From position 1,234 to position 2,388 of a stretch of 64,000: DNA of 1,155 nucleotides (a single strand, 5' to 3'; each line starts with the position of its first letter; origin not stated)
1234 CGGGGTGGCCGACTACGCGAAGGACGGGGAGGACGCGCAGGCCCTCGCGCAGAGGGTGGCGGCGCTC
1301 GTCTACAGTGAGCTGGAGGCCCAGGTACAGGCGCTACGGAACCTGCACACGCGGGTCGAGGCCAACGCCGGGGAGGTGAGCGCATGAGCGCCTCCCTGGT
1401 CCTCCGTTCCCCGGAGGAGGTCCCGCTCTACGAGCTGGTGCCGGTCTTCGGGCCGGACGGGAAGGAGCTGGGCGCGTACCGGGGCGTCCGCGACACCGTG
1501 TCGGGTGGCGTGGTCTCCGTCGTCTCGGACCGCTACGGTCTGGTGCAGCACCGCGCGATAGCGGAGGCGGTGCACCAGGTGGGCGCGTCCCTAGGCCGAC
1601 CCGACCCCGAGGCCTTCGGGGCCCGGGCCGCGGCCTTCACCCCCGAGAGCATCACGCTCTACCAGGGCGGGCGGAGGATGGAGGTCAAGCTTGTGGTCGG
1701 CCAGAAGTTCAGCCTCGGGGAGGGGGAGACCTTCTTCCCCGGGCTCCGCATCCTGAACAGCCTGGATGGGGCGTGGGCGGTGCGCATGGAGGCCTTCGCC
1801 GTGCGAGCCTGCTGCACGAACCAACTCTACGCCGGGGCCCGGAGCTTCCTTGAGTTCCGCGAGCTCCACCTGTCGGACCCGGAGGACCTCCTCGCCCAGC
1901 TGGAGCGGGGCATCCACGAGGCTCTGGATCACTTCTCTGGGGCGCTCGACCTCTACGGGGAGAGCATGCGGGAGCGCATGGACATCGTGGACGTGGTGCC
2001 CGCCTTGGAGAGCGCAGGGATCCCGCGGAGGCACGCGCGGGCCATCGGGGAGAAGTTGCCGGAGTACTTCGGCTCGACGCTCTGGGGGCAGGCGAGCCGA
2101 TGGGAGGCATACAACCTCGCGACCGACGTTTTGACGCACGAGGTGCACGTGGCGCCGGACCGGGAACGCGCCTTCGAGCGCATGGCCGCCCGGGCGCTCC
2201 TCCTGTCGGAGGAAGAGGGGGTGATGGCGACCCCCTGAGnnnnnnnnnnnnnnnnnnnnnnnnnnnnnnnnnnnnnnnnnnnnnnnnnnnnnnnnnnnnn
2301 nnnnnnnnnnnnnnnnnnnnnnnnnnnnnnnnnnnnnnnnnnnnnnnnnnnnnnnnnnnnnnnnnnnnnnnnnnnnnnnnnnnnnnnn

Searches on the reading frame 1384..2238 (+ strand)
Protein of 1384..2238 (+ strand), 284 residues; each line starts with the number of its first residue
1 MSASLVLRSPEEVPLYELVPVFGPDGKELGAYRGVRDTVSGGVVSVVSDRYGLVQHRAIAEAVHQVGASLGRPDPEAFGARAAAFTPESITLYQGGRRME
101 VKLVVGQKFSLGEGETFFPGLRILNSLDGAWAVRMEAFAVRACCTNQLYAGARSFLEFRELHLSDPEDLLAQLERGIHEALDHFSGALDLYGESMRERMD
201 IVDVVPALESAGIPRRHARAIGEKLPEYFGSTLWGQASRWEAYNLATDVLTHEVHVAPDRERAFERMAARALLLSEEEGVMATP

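Call 22: search_protein_families(library=pfam, proteins=[window:1384-2238:+], max_evalue=0.00001)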
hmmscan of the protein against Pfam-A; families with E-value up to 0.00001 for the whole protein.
window:1384-2238:+ (284 aa): 1 family
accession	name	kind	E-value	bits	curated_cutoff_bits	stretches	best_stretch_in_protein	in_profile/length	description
PF06067.16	DUF932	-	1e-09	39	23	1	44-265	2-221/227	Domain of unknown function (DUF932)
